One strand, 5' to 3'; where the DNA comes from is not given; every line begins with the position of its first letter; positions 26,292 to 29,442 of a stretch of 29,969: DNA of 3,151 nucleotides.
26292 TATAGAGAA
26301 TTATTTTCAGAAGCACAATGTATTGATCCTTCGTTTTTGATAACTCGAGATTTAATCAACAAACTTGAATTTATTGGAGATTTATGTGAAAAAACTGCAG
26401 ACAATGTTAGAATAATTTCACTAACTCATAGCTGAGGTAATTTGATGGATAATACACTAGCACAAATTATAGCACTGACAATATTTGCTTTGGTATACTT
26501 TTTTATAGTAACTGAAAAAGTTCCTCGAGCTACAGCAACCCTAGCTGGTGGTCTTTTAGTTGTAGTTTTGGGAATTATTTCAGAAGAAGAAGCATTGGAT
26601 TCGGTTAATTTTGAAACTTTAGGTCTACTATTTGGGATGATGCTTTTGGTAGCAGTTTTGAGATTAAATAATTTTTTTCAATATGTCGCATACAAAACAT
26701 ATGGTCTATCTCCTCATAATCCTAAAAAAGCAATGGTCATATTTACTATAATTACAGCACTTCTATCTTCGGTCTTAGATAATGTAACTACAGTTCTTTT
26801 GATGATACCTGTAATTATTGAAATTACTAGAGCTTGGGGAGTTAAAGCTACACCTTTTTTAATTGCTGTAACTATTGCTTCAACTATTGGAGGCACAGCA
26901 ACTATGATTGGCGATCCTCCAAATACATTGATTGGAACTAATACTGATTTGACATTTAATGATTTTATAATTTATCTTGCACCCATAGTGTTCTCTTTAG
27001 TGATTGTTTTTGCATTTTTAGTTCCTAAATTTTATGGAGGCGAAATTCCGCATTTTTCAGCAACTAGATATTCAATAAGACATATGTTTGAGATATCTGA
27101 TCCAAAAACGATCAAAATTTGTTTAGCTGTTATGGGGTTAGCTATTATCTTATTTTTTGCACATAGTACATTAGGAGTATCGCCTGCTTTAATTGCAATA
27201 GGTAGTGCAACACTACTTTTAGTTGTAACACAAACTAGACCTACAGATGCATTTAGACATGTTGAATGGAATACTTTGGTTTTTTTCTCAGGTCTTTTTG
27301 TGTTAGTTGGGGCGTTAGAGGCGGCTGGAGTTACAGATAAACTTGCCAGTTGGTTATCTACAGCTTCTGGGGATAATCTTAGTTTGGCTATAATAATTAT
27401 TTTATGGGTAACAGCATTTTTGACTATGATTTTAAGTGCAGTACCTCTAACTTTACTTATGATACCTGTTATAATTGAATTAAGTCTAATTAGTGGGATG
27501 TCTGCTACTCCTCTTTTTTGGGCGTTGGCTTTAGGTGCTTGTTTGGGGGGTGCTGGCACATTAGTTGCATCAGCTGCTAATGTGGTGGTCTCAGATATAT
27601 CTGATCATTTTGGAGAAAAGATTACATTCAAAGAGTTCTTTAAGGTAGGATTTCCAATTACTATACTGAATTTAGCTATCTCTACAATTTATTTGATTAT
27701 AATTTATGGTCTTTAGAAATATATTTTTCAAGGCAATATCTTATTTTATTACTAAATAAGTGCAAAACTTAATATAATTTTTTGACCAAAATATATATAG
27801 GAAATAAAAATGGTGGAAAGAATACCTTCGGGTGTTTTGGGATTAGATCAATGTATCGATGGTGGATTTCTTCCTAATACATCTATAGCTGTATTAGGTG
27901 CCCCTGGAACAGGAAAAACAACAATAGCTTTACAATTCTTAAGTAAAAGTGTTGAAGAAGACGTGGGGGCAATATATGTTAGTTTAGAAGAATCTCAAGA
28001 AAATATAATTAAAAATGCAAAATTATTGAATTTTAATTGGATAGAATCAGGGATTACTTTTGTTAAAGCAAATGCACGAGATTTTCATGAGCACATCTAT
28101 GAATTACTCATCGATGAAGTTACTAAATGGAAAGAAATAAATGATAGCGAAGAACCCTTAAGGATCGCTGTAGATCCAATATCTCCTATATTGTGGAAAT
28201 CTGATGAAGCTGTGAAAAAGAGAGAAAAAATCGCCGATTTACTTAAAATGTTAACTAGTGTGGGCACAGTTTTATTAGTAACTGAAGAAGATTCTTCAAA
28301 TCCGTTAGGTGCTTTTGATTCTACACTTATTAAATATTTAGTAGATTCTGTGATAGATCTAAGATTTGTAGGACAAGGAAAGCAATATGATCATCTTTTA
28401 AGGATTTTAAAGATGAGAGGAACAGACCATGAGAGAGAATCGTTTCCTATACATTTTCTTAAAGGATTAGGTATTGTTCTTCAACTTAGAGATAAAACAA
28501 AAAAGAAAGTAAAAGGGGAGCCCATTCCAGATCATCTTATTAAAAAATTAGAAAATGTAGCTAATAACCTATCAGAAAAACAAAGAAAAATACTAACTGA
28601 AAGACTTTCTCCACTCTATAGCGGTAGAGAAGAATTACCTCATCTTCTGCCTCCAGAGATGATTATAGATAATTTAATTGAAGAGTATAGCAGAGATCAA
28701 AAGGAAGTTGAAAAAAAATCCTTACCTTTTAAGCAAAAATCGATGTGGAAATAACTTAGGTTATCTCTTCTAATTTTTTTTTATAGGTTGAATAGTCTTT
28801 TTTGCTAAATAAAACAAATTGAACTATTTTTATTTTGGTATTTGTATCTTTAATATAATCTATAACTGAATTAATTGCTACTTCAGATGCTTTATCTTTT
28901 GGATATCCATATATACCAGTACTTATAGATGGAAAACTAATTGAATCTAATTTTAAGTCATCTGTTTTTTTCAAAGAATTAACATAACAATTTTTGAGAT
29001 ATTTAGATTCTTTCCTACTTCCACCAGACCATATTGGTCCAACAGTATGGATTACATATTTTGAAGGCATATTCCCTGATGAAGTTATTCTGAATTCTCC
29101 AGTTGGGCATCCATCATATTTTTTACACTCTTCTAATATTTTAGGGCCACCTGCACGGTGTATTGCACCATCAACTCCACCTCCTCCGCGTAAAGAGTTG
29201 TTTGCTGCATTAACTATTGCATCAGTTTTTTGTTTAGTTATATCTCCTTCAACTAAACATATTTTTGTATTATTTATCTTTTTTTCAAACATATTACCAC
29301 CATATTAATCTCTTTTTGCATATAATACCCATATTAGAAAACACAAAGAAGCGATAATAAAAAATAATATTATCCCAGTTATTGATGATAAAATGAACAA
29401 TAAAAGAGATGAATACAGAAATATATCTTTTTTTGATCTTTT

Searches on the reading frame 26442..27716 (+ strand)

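Call 6: search_protein_families(library=pfam, proteins=[window:26442-27716:+], max_evalue=0.01)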
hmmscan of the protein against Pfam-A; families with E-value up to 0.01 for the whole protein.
window:26442-27716:+ (424 aa): 4 families
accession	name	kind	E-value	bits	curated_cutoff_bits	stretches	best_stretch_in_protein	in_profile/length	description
PF03600.22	CitMHS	-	8.5e-82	275.4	31.9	2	19-365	1-336/336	Citrate transporter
PF00939.25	Na_sulph_symp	-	1.6e-16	60.9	27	2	169-416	212-460/472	Sodium:sulfate symporter transmembrane region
PF02040.21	ArsB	-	3.3e-14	53.5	22.2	1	25-420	18-421/423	Arsenical pump membrane protein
PF06450.18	NhaB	-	0.00013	21.5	27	1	140-197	206-266/515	Bacterial Na+/H+ antiporter B (NhaB)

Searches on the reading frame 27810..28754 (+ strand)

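Call 6: search_protein_families(library=pfam, proteins=[window:27810-28754:+], max_evalue=0.01)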
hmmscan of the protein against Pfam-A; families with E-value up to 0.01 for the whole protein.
window:27810-28754:+ (314 aa): 11 families
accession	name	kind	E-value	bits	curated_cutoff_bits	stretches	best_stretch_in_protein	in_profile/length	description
PF06745.19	ATPase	-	2.2e-33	116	26.6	1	5-223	1-225/231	KaiC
PF13173.12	AAA_14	-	2.4e-06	28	27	1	24-112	3-79/129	AAA domain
PF07088.17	GvpD_P-loop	-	1.2e-05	25.7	24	1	24-110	11-89/189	GvpD gas vesicle protein, P-loop domain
PF20720.3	nSTAND3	-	0.0001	22.5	27.2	1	25-69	19-64/155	Novel STAND NTPase 3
PF03796.21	DnaB_C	-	0.0001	22.2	27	1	5-69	2-66/255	DnaB-like helicase C terminal domain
PF13401.12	AAA_22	-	0.00044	21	27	1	24-63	6-45/130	AAA domain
PF13481.12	AAA_25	-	0.00053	20.1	27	1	18-126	27-154/195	AAA domain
PF09848.15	SLFN-g3_helicase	-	0.00085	19.1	24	1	26-72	4-52/354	Schlafen group 3, DNA/RNA helicase domain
PF13191.12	AAA_16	-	0.00089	20.2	32.6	1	24-62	25-63/167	AAA ATPase domain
PF00154.27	RecA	-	0.0017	18.3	27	1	2-62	30-91/262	recA bacterial DNA recombination protein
PF13479.12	AAA_24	-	0.0027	18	27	1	24-70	3-41/195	AAA domain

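Call 48: search_protein_families(library=ncbifam, proteins=[P0001, P0003, window:27810-28754:+], max_evalue=0.01)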
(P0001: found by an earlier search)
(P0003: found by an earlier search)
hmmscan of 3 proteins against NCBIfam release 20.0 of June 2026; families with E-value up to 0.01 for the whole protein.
P0001 (250 aa): 14 families
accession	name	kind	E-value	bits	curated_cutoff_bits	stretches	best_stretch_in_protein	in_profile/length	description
NF006799.0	PRK09302.1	equivalog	3.2e-24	85.4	408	1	25-244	11-238/515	circadian clock protein KaiC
TIGR03881.1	KaiC_arch_4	hypoth_equivalog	2.2e-16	60.3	247.8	1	26-241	2-224/231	KaiC domain-containing protein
NF052589.1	ArlH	equivalog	6.1e-16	58.8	215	1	31-229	6-206/229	archaellum protein ArlH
TIGR03880.1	KaiC_arch_3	hypoth_equivalog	8.2e-16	58.2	249.45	1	30-185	1-151/224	KaiC domain-containing protein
TIGR02655.1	circ_KaiC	equivalog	2.8e-14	52.6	546.25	1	25-242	1-226/484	circadian clock protein KaiC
NF004723.0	PRK06067.1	subfamily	4.2e-14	52.7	194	1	25-225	14-214/243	flagellar accessory protein FlaH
TIGR03877.1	thermo_KaiC_1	hypoth_equivalog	2.9e-08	33.5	307.25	1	25-99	2-76/238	KaiC domain-containing protein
NF006320.0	PRK08533.1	equivalog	6.2e-07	29.3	215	1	31-204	10-179/230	flagellar accessory protein FlaH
NF045863.1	glide_MMOB1660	exception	2.7e-06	26.6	600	1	23-95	119-189/515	MMOB1660 family gliding motility ATPase complex subunit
TIGR03878.1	thermo_KaiC_2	hypoth_equivalog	2.8e-05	23.5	232.2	1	36-174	27-162/259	KaiC domain-containing protein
NF045936.2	MSC_0619_alpha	exception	4.5e-05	22.3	520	1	21-84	119-180/505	MSC_0619 family F1-like ATPase alpha subunit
NF005523.0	PRK07165.1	equivalog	6.3e-05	21.8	414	1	21-85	123-185/509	ATP F0F1 synthase subunit alpha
TIGR00416.1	sms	equivalog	0.00016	20.5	403.05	1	25-110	74-157/454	DNA repair protein RadA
NF006861.0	PRK09361.1-1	equivalog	0.0047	16.5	278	1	24-81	2-59/235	DNA repair and recombination protein RadB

P0003 (61 aa): 0 families

window:27810-28754:+ (314 aa): 19 families
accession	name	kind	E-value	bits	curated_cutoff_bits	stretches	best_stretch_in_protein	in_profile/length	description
TIGR03880.1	KaiC_arch_3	hypoth_equivalog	6.5e-28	97.8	249.45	1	8-216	1-210/224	KaiC domain-containing protein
NF006799.0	PRK09302.1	equivalog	2.3e-27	95.8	408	1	2-216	10-231/515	circadian clock protein KaiC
TIGR03881.1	KaiC_arch_4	hypoth_equivalog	2.3e-22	79.8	247.8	1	3-225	1-229/231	KaiC domain-containing protein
TIGR02655.1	circ_KaiC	equivalog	1.7e-17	63.2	546.25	1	4-216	2-221/484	circadian clock protein KaiC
TIGR03877.1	thermo_KaiC_1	hypoth_equivalog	1.8e-15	57.1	307.25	1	2-225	1-233/238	KaiC domain-containing protein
NF052589.1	ArlH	equivalog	3.2e-09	36.8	215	1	12-215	9-216/229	archaellum protein ArlH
TIGR00416.1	sms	equivalog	1.2e-07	30.8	403.05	1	3-76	74-147/454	DNA repair protein RadA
NF004723.0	PRK06067.1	subfamily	1.4e-05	24.7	194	1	4-220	15-233/243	flagellar accessory protein FlaH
TIGR03600.1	phage_DnaB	exception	5.6e-05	22.3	498.65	1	5-101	177-268/421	phage replicative helicase, DnaB family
NF006306.0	PRK08506.1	equivalog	0.00017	20.3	596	1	6-68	176-237/472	replicative DNA helicase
NF045863.1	glide_MMOB1660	exception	0.00022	20.3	600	1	28-91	144-207/515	MMOB1660 family gliding motility ATPase complex subunit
NF004629.0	PRK05973.1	equivalog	0.00042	19.4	156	1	28-74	68-115/237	DNA helicase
TIGR00665.1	DnaB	equivalog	0.00052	18.9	385.25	1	4-69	177-242/435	replicative DNA helicase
NF006320.0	PRK08533.1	equivalog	0.00082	19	215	1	12-201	13-200/230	flagellar accessory protein FlaH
NF005852.0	PRK07773.1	equivalog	0.00084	17.7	780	1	4-68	199-263/886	replicative DNA helicase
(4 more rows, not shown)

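Call 76: search_protein_families(library=padloc, proteins=[P0001, P0003], max_evalue=0.01)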
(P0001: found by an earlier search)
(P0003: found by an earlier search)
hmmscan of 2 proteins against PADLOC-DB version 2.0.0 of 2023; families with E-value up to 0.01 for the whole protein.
P0001 (250 aa): 0 families

P0003 (61 aa): 0 families

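Call 77: search_protein_families(library=phrogs, proteins=[P0001, P0003], max_evalue=0.01)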
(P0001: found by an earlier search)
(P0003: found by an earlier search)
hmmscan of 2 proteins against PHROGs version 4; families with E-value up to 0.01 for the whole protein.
P0001 (250 aa): 6 families
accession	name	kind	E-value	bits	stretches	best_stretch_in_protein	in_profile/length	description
phrog_239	-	DNA, RNA and nucleotide metabolism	9.4e-11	42.4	1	26-174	338-500/801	DNA primase/helicase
phrog_19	-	DNA, RNA and nucleotide metabolism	1.4e-06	28.5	1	22-150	330-466/621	DnaB-like replicative helicase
phrog_243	-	DNA, RNA and nucleotide metabolism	0.00069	19.6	1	31-176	22-176/273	DnaB-like replicative helicase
phrog_8337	-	DNA, RNA and nucleotide metabolism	0.0013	19.2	1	17-82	40-105/273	DNA repair protein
phrog_3123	-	unknown function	0.0033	17.1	1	100-178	425-495/583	-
phrog_97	-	other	0.0045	17.2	1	5-77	25-105/506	UvsX-like recombinase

P0003 (61 aa): 0 families

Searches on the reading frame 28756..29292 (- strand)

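Call 6: search_protein_families(library=pfam, proteins=[window:28756-29292:-], max_evalue=0.01)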
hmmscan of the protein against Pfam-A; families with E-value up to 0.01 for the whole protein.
window:28756-29292:- (178 aa): 1 family
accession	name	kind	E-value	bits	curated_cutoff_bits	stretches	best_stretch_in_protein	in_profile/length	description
PF01661.27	Macro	-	1.7e-44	151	22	1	27-139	1-118/118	Macro domain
